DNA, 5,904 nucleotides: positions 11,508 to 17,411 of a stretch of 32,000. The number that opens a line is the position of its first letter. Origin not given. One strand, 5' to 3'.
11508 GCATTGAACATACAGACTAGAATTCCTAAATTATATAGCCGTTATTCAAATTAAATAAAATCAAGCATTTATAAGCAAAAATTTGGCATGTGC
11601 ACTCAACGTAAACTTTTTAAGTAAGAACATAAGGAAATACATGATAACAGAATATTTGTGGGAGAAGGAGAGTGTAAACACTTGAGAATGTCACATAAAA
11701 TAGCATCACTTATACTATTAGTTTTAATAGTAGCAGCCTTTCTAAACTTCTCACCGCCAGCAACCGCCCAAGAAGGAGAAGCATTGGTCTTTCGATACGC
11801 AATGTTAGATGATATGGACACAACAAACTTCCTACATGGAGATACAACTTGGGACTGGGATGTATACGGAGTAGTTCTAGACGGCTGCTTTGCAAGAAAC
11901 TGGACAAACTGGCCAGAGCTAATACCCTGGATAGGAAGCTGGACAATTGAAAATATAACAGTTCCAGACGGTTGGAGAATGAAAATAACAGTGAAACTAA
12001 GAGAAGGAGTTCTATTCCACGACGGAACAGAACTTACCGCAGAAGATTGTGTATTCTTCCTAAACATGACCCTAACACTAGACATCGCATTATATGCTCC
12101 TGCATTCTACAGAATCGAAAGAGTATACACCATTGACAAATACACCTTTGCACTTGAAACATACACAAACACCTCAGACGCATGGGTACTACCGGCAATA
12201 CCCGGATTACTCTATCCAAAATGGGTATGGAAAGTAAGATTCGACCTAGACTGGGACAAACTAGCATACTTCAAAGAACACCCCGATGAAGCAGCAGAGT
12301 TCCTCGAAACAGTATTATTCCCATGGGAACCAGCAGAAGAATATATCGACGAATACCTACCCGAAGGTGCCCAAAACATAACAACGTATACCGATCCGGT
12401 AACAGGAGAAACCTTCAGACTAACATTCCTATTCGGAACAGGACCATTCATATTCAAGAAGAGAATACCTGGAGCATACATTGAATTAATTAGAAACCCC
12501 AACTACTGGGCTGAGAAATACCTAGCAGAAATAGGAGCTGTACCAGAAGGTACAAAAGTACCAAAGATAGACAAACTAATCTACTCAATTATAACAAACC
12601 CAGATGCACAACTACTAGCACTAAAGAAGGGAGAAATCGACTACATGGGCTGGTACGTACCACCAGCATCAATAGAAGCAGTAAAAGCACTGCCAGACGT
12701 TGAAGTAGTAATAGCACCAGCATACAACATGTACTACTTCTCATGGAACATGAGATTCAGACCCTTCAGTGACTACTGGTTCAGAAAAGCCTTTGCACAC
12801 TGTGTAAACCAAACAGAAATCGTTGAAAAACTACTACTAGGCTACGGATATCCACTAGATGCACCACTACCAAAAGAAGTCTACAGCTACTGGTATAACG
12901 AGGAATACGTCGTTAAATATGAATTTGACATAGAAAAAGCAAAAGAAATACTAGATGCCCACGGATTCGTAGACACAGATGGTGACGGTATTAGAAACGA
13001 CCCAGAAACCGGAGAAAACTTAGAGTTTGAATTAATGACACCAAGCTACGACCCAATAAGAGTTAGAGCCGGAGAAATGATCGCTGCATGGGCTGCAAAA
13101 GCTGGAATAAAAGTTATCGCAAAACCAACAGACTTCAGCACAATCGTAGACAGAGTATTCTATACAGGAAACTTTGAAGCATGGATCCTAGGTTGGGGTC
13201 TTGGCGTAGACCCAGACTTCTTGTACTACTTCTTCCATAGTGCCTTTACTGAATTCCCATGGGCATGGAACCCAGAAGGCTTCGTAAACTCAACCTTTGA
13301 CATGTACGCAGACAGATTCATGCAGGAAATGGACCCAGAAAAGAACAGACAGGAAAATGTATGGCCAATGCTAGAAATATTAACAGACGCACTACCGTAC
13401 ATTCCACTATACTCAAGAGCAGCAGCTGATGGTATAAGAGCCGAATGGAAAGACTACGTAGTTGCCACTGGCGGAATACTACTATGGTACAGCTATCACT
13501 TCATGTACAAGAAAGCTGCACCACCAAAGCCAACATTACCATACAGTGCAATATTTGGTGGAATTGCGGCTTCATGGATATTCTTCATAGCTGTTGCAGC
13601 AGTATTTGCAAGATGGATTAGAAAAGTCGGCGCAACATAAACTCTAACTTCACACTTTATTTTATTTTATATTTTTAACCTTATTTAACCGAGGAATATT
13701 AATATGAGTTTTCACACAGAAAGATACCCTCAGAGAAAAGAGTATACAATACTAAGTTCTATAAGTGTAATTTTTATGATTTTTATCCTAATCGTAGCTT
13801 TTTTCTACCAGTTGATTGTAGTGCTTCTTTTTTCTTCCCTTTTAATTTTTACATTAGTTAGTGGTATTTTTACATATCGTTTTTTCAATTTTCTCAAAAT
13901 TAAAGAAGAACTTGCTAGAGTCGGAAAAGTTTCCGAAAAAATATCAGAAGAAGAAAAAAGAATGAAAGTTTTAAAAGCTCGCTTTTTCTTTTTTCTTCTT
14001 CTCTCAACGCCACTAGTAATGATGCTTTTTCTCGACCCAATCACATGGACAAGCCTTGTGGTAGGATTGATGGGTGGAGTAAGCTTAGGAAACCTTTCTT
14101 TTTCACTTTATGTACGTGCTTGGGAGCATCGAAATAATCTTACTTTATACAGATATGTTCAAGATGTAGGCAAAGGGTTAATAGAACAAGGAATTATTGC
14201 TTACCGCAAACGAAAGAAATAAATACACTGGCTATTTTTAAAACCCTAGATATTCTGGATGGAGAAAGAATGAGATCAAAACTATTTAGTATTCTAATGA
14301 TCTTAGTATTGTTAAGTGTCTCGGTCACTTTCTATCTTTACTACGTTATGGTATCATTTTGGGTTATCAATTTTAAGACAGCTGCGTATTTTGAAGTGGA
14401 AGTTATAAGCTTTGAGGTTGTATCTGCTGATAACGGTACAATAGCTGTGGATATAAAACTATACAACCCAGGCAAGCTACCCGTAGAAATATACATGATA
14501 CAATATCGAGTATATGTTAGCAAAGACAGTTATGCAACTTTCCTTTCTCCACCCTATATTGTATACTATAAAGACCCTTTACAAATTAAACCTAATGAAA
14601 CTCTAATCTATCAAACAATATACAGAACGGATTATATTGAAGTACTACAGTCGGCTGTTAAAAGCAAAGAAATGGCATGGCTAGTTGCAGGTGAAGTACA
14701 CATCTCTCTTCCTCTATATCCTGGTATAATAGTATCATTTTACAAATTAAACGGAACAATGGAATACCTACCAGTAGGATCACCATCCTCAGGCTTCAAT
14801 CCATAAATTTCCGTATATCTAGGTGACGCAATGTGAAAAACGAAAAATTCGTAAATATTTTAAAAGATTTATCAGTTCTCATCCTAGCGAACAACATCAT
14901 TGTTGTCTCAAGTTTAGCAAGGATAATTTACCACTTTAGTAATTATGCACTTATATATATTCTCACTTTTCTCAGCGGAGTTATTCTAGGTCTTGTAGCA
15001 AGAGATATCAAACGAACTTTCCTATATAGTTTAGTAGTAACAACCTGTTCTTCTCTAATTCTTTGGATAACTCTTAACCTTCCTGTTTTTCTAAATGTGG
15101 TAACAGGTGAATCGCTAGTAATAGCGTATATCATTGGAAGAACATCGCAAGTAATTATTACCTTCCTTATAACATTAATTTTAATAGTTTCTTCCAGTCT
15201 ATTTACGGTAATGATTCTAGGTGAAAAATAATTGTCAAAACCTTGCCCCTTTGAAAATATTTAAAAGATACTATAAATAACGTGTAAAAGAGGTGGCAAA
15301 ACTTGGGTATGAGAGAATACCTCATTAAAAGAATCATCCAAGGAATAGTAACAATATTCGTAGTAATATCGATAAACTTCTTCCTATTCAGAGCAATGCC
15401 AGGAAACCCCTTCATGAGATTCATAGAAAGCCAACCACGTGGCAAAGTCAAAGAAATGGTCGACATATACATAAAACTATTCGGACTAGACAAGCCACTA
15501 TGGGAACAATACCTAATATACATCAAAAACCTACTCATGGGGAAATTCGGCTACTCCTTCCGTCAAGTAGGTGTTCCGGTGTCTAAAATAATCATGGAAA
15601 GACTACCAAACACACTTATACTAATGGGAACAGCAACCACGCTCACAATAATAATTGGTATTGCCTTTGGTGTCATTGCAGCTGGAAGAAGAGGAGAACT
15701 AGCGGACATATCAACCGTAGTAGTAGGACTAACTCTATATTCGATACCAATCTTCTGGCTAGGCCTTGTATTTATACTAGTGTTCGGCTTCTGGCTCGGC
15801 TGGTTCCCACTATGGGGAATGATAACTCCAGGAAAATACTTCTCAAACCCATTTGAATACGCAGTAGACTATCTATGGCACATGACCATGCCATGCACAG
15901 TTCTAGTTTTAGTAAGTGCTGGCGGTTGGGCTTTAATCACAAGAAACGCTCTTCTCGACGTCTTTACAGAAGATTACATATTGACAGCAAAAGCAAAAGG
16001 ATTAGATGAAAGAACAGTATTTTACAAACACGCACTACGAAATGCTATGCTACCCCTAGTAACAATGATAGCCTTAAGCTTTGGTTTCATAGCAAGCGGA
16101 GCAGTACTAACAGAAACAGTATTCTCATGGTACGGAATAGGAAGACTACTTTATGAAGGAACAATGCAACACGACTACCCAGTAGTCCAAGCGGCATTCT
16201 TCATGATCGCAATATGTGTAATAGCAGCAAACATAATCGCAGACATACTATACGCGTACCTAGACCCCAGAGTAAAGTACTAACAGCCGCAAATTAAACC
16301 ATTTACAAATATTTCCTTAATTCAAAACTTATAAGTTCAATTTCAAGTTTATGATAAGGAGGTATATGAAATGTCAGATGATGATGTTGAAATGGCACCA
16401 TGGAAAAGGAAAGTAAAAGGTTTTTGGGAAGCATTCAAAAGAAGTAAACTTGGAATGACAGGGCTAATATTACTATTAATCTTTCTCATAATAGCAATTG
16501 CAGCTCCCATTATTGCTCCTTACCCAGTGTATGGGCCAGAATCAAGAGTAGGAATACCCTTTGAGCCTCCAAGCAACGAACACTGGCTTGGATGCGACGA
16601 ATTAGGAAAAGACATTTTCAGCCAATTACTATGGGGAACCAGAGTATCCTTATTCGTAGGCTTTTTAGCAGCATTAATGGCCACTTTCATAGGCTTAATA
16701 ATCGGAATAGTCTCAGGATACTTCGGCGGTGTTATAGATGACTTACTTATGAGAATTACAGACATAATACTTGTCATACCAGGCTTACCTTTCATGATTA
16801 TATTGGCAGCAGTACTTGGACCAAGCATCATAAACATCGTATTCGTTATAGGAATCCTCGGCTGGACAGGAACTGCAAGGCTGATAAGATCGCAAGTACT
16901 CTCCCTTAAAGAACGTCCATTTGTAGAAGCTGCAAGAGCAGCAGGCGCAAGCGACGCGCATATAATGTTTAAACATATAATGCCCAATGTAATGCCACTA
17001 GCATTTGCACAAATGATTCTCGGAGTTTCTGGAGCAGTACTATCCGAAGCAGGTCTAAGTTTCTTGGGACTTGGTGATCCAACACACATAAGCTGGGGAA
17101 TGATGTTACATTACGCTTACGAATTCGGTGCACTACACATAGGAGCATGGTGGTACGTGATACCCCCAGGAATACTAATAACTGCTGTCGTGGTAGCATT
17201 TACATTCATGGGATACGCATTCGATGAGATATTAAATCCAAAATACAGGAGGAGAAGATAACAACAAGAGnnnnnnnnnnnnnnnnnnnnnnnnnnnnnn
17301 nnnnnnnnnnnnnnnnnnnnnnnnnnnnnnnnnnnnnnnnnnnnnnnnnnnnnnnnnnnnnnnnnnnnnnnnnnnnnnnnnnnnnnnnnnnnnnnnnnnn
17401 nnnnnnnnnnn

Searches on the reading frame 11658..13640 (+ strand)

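Call 26: search_protein_families(library=pfam, proteins=[window:11658-13640:+], max_evalue=0.0001)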
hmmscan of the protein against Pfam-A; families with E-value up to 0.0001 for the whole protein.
window:11658-13640:+ (660 aa): 1 family
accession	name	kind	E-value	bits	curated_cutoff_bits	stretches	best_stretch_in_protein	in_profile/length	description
PF00496.27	SBP_bac_5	-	4e-69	233.9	32.4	1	109-528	18-363/368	Bacterial extracellular solute-binding proteins, family 5 Middle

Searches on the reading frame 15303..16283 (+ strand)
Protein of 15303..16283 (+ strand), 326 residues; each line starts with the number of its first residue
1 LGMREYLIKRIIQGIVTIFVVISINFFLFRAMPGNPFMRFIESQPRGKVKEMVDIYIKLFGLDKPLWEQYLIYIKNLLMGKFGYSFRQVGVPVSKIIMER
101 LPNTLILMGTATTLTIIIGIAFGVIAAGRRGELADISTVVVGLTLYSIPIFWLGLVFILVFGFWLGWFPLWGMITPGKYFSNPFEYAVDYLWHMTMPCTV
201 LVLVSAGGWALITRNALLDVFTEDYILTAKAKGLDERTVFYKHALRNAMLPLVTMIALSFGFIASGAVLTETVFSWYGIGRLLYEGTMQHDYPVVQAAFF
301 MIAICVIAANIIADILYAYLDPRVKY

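Call 26: search_protein_families(library=pfam, proteins=[window:15303-16283:+], max_evalue=0.0001)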
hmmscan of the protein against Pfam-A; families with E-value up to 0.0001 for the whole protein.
window:15303-16283:+ (326 aa): 2 families
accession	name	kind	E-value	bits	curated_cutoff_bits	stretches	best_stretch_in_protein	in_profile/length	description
PF00528.27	BPD_transp_1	-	1.7e-40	139.2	26.4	1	119-325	1-183/184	Binding-protein-dependent transport system inner membrane component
PF19300.4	BPD_transp_1_N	-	6.4e-12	46.1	23.8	1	3-107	1-113/114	Binding-prot-dependent transport system membrane comp, N-term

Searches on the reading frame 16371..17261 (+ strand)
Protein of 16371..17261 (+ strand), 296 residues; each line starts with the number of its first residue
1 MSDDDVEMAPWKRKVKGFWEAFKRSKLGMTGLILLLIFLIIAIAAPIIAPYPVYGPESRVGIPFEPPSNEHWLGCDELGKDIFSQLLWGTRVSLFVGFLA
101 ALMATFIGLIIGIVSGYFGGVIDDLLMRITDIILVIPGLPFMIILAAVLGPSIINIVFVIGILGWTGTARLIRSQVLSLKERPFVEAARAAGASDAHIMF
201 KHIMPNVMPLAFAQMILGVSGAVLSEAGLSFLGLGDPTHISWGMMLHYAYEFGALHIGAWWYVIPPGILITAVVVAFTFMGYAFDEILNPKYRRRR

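Call 26: search_protein_families(library=pfam, proteins=[window:16371-17261:+], max_evalue=0.0001)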
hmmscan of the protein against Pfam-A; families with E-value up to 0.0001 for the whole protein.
window:16371-17261:+ (296 aa): 2 families
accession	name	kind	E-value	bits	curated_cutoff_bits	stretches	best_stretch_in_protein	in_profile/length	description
PF00528.27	BPD_transp_1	-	2.1e-31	109.5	26.4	1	108-294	1-184/184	Binding-protein-dependent transport system inner membrane component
PF12911.12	OppC_N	-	2.4e-11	43.8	23.9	1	17-54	5-42/53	N-terminal TM domain of oligopeptide transport permease C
